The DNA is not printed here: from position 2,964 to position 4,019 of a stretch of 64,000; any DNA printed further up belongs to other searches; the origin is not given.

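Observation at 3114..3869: GC-elevated gene encoding a PEP-CTERM-tagged secreted protein in a genome context with no exosortase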

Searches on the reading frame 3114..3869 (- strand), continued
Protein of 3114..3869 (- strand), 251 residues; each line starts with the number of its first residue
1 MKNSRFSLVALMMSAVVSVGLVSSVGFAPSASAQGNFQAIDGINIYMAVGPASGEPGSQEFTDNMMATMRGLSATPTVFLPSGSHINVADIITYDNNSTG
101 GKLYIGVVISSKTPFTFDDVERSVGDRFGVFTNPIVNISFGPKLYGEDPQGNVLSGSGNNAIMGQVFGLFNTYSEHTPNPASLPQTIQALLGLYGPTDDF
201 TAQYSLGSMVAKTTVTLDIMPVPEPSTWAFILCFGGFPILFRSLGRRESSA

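Call 49: search_protein_families(library=ncbifam, proteins=[P0002, P0004, P0005, P0006, P0007, P0008, P0009, P0012, P0014, P0015], max_evalue=1)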
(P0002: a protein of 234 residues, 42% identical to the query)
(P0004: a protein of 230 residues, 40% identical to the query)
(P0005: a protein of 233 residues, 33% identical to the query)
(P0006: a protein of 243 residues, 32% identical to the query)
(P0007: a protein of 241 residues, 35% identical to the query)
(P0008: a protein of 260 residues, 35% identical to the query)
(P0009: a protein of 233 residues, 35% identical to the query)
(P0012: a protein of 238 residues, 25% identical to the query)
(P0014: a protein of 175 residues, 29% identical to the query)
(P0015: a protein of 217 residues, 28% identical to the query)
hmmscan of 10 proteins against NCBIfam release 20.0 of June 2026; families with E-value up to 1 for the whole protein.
P0002 (234 aa): 8 families
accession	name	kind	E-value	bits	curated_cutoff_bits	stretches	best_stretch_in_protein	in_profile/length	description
TIGR02595.1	PEP_CTERM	domain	1.3e-05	25.7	16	1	212-234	1-22/24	PEP-CTERM sorting domain-containing protein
NF038129.1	PEP_NF038129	equivalog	5.1e-05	23.2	65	1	174-234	131-193/194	NF038129 family PEP-CTERM protein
NF038126.1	PEP_CTERM_FxDxF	subfamily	0.0023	18.2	50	1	196-233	126-163/165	FxDxF family PEP-CTERM protein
NF035944.1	PEPxxWA-CTERM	domain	0.0042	17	35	1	212-224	1-13/24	PEPxxWA-CTERM sorting domain-containing protein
NF033947.0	PEP-cistern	hypoth_equivalog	0.0046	16.7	60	1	180-234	147-195/195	cistern family PEP-CTERM protein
NF038120.1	PEP_CTERM_QFxxD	subfamily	0.0096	15.8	80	1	188-234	177-215/215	NF038120 family PEP-CTERM protein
NF038118.1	PEP_CTERM_CCXG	equivalog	0.056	13.1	90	1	202-234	165-198/199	CCXG family PEP-CTERM protein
NF038119.1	PEP_CTERM_MHFG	equivalog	0.062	13.6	100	1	192-233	216-257/260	MHFG family PEP-CTERM protein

P0004 (230 aa): 3 families
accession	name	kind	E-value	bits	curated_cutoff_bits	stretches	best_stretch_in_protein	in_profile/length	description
NF038126.1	PEP_CTERM_FxDxF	subfamily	0.0095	16.2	50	1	178-213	120-151/165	FxDxF family PEP-CTERM protein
NF038120.1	PEP_CTERM_QFxxD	subfamily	0.032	14.1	80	1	185-222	178-211/215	NF038120 family PEP-CTERM protein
TIGR02595.1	PEP_CTERM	domain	0.041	14.7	16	1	204-221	1-18/24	PEP-CTERM sorting domain-containing protein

P0005 (233 aa): 3 families
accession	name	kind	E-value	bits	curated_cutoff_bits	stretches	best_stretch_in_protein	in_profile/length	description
NF038125.1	PEP_CTERM_THxN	subfamily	0.021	14.4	85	1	200-233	216-245/246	THxN family PEP-CTERM protein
NF038118.1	PEP_CTERM_CCXG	equivalog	0.092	12.4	90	1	201-233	166-198/199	CCXG family PEP-CTERM protein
TIGR02595.1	PEP_CTERM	domain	0.11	13.3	16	1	211-233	1-23/24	PEP-CTERM sorting domain-containing protein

P0006 (243 aa): 8 families
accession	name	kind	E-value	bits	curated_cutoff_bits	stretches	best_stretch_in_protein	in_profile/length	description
NF033554.9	floc_PepA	equivalog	0.001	18.9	80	1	210-243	227-259/261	flocculation-associated PEP-CTERM protein PepA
NF038129.1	PEP_NF038129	equivalog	0.0029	17.5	65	1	218-242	170-194/194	NF038129 family PEP-CTERM protein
NF038119.1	PEP_CTERM_MHFG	equivalog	0.024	15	100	1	214-243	231-260/260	MHFG family PEP-CTERM protein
NF038126.1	PEP_CTERM_FxDxF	subfamily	0.041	14.1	50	1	218-242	141-165/165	FxDxF family PEP-CTERM protein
TIGR02595.1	PEP_CTERM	domain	0.056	14.3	16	1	219-243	1-23/24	PEP-CTERM sorting domain-containing protein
NF038124.1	PEP_CTERM_TLD_A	exception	0.094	12.3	100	1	191-243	186-235/235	PEP_CTERM-anchored TLD domain-containing protein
NF038120.1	PEP_CTERM_QFxxD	subfamily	0.11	12.4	80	1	202-243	181-215/215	NF038120 family PEP-CTERM protein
NF038118.1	PEP_CTERM_CCXG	equivalog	0.11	12.1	90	1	209-242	166-199/199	CCXG family PEP-CTERM protein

P0007 (241 aa): 3 families
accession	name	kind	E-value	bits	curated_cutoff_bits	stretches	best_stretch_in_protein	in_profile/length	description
TIGR02595.1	PEP_CTERM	domain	0.0015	19.2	16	1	215-237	1-23/24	PEP-CTERM sorting domain-containing protein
NF033554.9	floc_PepA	equivalog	0.0015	18.4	80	1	86-237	110-259/261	flocculation-associated PEP-CTERM protein PepA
NF038120.1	PEP_CTERM_QFxxD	subfamily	0.013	15.4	80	1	210-236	187-214/215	NF038120 family PEP-CTERM protein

P0008 (260 aa): 13 families
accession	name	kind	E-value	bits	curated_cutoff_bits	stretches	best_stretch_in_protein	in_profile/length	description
NF038129.1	PEP_NF038129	equivalog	1.2e-07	31.8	65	1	202-236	158-192/194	NF038129 family PEP-CTERM protein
NF038126.1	PEP_CTERM_FxDxF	subfamily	6.1e-06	26.6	50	1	202-238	131-165/165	FxDxF family PEP-CTERM protein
NF035944.1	PEPxxWA-CTERM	domain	6.9e-05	22.7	35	1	215-231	1-17/24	PEPxxWA-CTERM sorting domain-containing protein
NF038119.1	PEP_CTERM_MHFG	equivalog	0.00017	22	100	1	208-238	229-259/260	MHFG family PEP-CTERM protein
TIGR02595.1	PEP_CTERM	domain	0.0013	19.4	16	1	215-239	1-24/24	PEP-CTERM sorting domain-containing protein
NF038120.1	PEP_CTERM_QFxxD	subfamily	0.0023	17.8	80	1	209-236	187-213/215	NF038120 family PEP-CTERM protein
NF041538.1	PEP_EDSA_1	subfamily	0.0073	16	100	1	203-236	273-305/307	EDSAP-1 family PEP-CTERM protein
NF033947.0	PEP-cistern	hypoth_equivalog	0.009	15.8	60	1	201-236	161-194/195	cistern family PEP-CTERM protein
NF033554.9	floc_PepA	equivalog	0.019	14.8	80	1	131-240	146-260/261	flocculation-associated PEP-CTERM protein PepA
NF038118.1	PEP_CTERM_CCXG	equivalog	0.023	14.4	90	1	206-237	167-198/199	CCXG family PEP-CTERM protein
NF038125.1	PEP_CTERM_THxN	subfamily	0.032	13.8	85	1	207-236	216-244/246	THxN family PEP-CTERM protein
NF041927.1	Xrt_dep_XDP1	equivalog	0.035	14.1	125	1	209-237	213-241/242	exosortase-dependent surface protein XDP1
NF038124.1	PEP_CTERM_TLD_A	exception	0.061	12.9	100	1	202-237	202-233/235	PEP_CTERM-anchored TLD domain-containing protein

P0009 (233 aa): 10 families
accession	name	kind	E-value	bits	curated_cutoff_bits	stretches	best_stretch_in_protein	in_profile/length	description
NF033554.9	floc_PepA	equivalog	2e-05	24.6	80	1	202-232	228-259/261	flocculation-associated PEP-CTERM protein PepA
NF038129.1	PEP_NF038129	equivalog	0.00035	20.5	65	1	210-233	171-194/194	NF038129 family PEP-CTERM protein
NF041538.1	PEP_EDSA_1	subfamily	0.00096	18.9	100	1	209-232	283-306/307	EDSAP-1 family PEP-CTERM protein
NF038125.1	PEP_CTERM_THxN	subfamily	0.00097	18.8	85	1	208-233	222-246/246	THxN family PEP-CTERM protein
TIGR02595.1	PEP_CTERM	domain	0.0014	19.3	16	1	210-233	1-24/24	PEP-CTERM sorting domain-containing protein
NF038120.1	PEP_CTERM_QFxxD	subfamily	0.0053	16.6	80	1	209-232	192-215/215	NF038120 family PEP-CTERM protein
NF041927.1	Xrt_dep_XDP1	equivalog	0.007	16.4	125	1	209-233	218-242/242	exosortase-dependent surface protein XDP1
NF038118.1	PEP_CTERM_CCXG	equivalog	0.0086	15.8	90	1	207-233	173-199/199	CCXG family PEP-CTERM protein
NF038126.1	PEP_CTERM_FxDxF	subfamily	0.059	13.6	50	1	193-232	131-164/165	FxDxF family PEP-CTERM protein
NF038124.1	PEP_CTERM_TLD_A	exception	0.089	12.3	100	1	209-232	210-233/235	PEP_CTERM-anchored TLD domain-containing protein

P0012 (238 aa): 7 families
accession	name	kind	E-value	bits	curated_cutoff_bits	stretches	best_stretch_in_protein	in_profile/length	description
TIGR02595.1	PEP_CTERM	domain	0.00018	22.1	16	1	215-238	1-24/24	PEP-CTERM sorting domain-containing protein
NF041927.1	Xrt_dep_XDP1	equivalog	0.004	17.2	125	1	202-238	206-242/242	exosortase-dependent surface protein XDP1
NF038125.1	PEP_CTERM_THxN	subfamily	0.0043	16.7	85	1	203-238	209-246/246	THxN family PEP-CTERM protein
NF038129.1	PEP_NF038129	equivalog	0.007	16.2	65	1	207-238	163-194/194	NF038129 family PEP-CTERM protein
NF038118.1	PEP_CTERM_CCXG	equivalog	0.013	15.2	90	1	210-238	171-199/199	CCXG family PEP-CTERM protein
NF038120.1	PEP_CTERM_QFxxD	subfamily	0.099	12.5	80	1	214-237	192-214/215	NF038120 family PEP-CTERM protein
NF033554.9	floc_PepA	equivalog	0.61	9.8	80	0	126-238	151-260/261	flocculation-associated PEP-CTERM protein PepA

P0014 (175 aa): 10 families
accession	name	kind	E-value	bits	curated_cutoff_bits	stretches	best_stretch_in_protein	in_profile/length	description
NF038125.1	PEP_CTERM_THxN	subfamily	1e-05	25.2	85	1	126-172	198-245/246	THxN family PEP-CTERM protein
NF033554.9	floc_PepA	equivalog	5.6e-05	23.1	80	1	41-172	147-259/261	flocculation-associated PEP-CTERM protein PepA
TIGR02595.1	PEP_CTERM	domain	0.00066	20.3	16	1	150-172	1-22/24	PEP-CTERM sorting domain-containing protein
NF038129.1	PEP_NF038129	equivalog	0.0014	18.5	65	1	127-172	148-193/194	NF038129 family PEP-CTERM protein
NF033947.0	PEP-cistern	hypoth_equivalog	0.0039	17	60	1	141-172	164-195/195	cistern family PEP-CTERM protein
NF041538.1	PEP_EDSA_1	subfamily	0.011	15.5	100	1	140-172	275-306/307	EDSAP-1 family PEP-CTERM protein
NF041927.1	Xrt_dep_XDP1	equivalog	0.021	14.8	125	1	149-172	218-241/242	exosortase-dependent surface protein XDP1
NF038118.1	PEP_CTERM_CCXG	equivalog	0.023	14.4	90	1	138-172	165-198/199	CCXG family PEP-CTERM protein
NF038120.1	PEP_CTERM_QFxxD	subfamily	0.038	13.9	80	1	145-171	188-214/215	NF038120 family PEP-CTERM protein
NF038126.1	PEP_CTERM_FxDxF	subfamily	0.94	9.7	50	0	138-171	130-164/165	FxDxF family PEP-CTERM protein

P0015 (217 aa): 1 family
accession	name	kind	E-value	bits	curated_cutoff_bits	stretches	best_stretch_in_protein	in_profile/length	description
NF038129.1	PEP_NF038129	equivalog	0.0059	16.5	65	1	144-215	125-193/194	NF038129 family PEP-CTERM protein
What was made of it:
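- Closest known: Flocculation-associated PEP-CTERM protein PepA. Same: Weak hits go through the tail and sometimes beyond it, for example P0007 residues 86-237 at 18.4 bits and P0014 at 23.1 bits (call 49).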

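Call 55: find_encoding_contigs(protein=P0009, flank=10000, max_places=3)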
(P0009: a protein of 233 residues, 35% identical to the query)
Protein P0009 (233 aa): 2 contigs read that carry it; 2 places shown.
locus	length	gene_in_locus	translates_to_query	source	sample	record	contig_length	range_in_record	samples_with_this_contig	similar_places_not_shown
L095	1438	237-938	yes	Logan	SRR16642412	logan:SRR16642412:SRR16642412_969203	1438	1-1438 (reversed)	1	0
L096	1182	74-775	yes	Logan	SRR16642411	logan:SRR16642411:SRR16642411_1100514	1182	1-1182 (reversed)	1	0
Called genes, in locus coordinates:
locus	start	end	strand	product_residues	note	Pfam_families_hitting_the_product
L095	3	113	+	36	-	?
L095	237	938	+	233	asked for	-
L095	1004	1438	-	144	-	?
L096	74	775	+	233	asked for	-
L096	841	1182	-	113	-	?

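Call 56: find_encoding_contigs(protein=P0012, flank=10000, max_places=3)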
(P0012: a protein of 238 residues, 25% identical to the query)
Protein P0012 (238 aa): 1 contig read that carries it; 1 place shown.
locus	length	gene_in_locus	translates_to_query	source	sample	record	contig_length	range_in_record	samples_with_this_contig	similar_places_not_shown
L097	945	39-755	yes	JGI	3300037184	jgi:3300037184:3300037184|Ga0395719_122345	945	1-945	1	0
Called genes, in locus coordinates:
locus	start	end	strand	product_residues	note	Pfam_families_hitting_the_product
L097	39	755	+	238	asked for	-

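Call 60: predict_structure(alignment_id=A1)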
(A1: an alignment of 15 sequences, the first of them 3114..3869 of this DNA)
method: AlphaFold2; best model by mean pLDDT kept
length: 251 residues; sequences in the alignment: 15
mean_pLDDT: 81.3   pTM: 0.71
mean pLDDT of the five models: 81.3, 80.6, 80.3, 78.9, 78.8
residues with pLDDT >= 90: 156; 70-90: 25; 50-70: 47; < 50: 23
segments of 3 or more residues with pLDDT < 50: 17-36
pLDDT, mean of each block of 10 residues (from residue 1): 53 52 38 47 93 92 95 91 93 86 96 95 93 90 94 93 96 93 93 94 95 93 58 59 57 50
secondary structure, 60 per line:
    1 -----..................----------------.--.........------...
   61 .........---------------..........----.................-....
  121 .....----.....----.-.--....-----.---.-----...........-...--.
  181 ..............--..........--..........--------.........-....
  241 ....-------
elements in order: H6-23 E43-51 H58-69 E85-87 H88-91 E92-94 E99-115 E120-125 E130-134 E144-147 E163-173 E175-177 H180-194 E197-206 E209-218 H227-235 H237-244
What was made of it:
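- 3114..3869 (-): CDS, 251 aa: a secreted protein with a PEP-CTERM-class tail. Member of a rare family (15 clusters at 50% identity among 1.84 billion representatives). The AF2 core has pLDDT >90 (call 60).
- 3213..3770 (-): Mature domain, residues 34-219: an alpha/beta sandwich with no recognisable relative. AF2 pLDDT is 86-96 over residues 41-220 (call 60).
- The core fold is confidently predicted (call 60). The ORF is intact and its core is confidently folded (call 60).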

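Call 63: fold_search(model_id=the predicted structure, library=pdb)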
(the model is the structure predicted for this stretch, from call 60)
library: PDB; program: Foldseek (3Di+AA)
matches with E <= 10: 988; with E <= 0.001: 0
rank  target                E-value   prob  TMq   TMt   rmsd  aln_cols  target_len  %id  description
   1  2x6b                  3.5e-03  0.38  0.16  0.15  11.7       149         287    8  Potassium Channel from Magnetospirillum Magnetotacticum (released 2010-06-23)
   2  5fr0                  3.7e-03  0.66  0.23  0.13  11.0       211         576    9  The details of glycolipid glycan hydrolysis by the structural analysis of a family 123 glycoside hydrolase from Clostrid (released 2016-03-30)
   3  9fyn                  4.2e-03  0.91  0.23  0.09  11.3       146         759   10  Lacto-N-biosidase from Trueperella pyogenes (released 2024-10-09)
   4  6o9u                  5.6e-03  0.25  0.17  0.16  27.6       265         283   12  KirBac3.1 at a resolution of 2 Angstroms (released 2020-05-27)
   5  1xl4_B                1.1e-02  0.20  0.17  0.15  27.1       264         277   11  Intermediate gating structure 1 of the inwardly rectifying K+ channel KirBac3.1 (released 2004-12-07)
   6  2wli_A                1.2e-02  0.23  0.17  0.16  13.0       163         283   12  POTASSIUM CHANNEL FROM MAGNETOSPIRILLUM MAGNETOTACTICUM (released 2010-06-09)
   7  2wlh                  1.3e-02  0.18  0.16  0.15  12.9       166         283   11  POTASSIUM CHANNEL FROM MAGNETOSPIRILLUM MAGNETOTACTICUM (released 2010-06-09)
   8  7adi_B                1.5e-02  0.20  0.17  0.16  26.9       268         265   12  KirBac3.1 W46R: role of a highly conserved tryptophan at the membrane-water interface of Kir channel (released 2022-01-12)
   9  2x6a                  1.6e-02  0.35  0.17  0.16  17.1       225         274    8  Potassium Channel from Magnetospirillum Magnetotacticum (released 2010-06-23)
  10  6jri_G                1.7e-02  0.35  0.15  0.26  10.2       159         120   10  Crystal structure of Nanobody (released 2020-05-06)
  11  1xl4_A                1.7e-02  0.18  0.17  0.15  27.4       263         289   11  Intermediate gating structure 1 of the inwardly rectifying K+ channel KirBac3.1 (released 2004-12-07)
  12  5kwy_C                1.9e-02  0.77  0.24  0.37   6.7       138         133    7  Structure of human NPC1 middle lumenal domain bound to NPC2 (released 2016-08-24)
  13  9eq7_J                2.3e-02  0.87  0.28  0.36  20.1       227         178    8  Halobacterium salinarum archaellum filament (released 2024-07-17)
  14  6o9t                  2.4e-02  0.16  0.17  0.16  27.1       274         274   10  KirBac3.1 mutant at a resolution of 4.1 Angstroms (released 2020-05-27)
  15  4jvf                  2.9e-02  0.28  0.21  0.32  13.0       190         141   11  The Crystal structure of PDE6D in complex with the inhibitor (s)-5 (released 2013-05-22)
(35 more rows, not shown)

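Call 66: search_solved_structures(query=A1, max_evalue=1)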
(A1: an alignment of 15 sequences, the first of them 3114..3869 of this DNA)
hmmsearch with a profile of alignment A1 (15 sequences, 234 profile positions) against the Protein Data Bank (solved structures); distinct sequences matched with E-value up to 1: 0.
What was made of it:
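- Tried and rejected: A PDB profile search found nothing (call 66).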

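Call 67: fold_search(model_id=the predicted structure, library=viral)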
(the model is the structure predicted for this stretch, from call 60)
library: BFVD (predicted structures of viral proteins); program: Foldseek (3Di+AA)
matches with E <= 10: 723; with E <= 0.001: 2
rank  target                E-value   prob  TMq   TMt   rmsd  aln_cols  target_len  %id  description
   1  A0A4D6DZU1            6.4e-04  0.99  0.26  0.24  20.2       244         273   12  (no name in the UniProt tables at hand)
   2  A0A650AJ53            9.1e-04  0.99  0.26  0.34  20.4       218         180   10  (no name in the UniProt tables at hand)
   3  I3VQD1                6.6e-03  0.94  0.25  0.21   7.8       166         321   14  B148 [miniopterid betaherpesvirus 1]
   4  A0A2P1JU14            1.0e-02  0.84  0.27  0.43  12.7       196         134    9  Uncharacterized protein [Anoxybacillus phage A403]
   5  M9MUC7                1.2e-02  0.13  0.12  0.09  24.3       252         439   13  (no name in the UniProt tables at hand)
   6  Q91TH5                1.8e-02  0.77  0.21  0.25  10.8       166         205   13  T121.5 [Tupaiid herpesvirus 1 (strain 1)]
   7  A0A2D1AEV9            1.9e-02  0.54  0.20  0.20  17.6       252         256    9  IgG receptor FcRn large subunit p51 [vespertilionid gammaherpesvirus 3]
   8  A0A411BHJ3            2.4e-02  0.57  0.18  0.23  11.0       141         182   10  (no name in the UniProt tables at hand)
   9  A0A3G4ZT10            2.4e-02  0.57  0.25  0.23  11.3       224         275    7  Uncharacterized protein [Terrestrivirus sp.]
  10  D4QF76                2.8e-02  0.41  0.17  0.21  14.8       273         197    9  Uncharacterized protein [Aeropyrum pernix bacilliform virus 1 (isolate -/Japan/Tanaka/2005)]
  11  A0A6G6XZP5            3.0e-02  0.47  0.23  0.36  14.1       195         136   11  (no name in the UniProt tables at hand)
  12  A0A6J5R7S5            3.2e-02  0.41  0.21  0.10  13.3       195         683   12  Peptidase S8/S53 domain containing protein [uncultured Caudovirales phage]
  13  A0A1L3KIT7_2          3.4e-02  0.38  0.18  0.07   9.9       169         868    6  (no name in the UniProt tables at hand)
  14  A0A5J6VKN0            3.4e-02  0.23  0.21  0.16  24.5       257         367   13  Uncharacterized protein [Megaviridae environmental sample]
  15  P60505                3.6e-02  0.35  0.18  0.12  10.2       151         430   10  U21 glycoprotein [Human herpesvirus 7 (strain JI)]
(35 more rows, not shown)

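Call 68: list_cluster_members(proteins=[P0013, P0002, P0008, P0005, P0006, P0011, P0010, P0014, P0015, P0003])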
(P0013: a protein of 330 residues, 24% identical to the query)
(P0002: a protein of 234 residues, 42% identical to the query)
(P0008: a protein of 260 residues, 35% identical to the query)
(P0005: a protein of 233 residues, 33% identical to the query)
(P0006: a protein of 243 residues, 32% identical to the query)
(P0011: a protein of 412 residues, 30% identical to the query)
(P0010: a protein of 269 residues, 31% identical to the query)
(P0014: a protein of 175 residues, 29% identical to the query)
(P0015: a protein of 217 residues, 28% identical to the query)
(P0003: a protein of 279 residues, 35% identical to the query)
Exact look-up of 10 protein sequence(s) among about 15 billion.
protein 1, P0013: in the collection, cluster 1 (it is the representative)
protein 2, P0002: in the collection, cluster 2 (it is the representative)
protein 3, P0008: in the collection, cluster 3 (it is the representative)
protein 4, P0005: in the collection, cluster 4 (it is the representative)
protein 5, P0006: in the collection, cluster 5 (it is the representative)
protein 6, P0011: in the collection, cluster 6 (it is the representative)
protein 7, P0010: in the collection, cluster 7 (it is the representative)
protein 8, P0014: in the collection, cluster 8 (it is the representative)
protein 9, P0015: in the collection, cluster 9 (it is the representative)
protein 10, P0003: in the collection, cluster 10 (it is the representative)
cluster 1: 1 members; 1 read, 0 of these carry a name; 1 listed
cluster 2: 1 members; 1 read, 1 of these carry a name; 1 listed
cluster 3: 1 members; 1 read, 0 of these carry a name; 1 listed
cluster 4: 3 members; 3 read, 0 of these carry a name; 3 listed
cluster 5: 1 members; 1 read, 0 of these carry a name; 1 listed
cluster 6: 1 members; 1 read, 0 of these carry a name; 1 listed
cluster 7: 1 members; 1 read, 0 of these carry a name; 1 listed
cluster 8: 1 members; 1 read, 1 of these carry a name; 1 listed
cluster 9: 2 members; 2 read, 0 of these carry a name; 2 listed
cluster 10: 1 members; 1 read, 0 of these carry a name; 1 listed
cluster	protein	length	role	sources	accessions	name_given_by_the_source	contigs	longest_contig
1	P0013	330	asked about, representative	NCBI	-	-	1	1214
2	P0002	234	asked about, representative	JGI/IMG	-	hypothetical protein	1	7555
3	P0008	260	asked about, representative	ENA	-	-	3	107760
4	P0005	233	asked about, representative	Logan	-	-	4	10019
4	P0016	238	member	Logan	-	-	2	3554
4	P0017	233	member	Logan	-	-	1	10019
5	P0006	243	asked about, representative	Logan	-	-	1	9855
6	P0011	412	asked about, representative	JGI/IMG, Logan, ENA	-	-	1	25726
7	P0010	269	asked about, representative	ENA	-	-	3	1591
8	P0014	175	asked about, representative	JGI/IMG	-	hypothetical protein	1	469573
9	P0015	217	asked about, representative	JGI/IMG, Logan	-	-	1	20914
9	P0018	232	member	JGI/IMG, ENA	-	-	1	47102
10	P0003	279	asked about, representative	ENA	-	-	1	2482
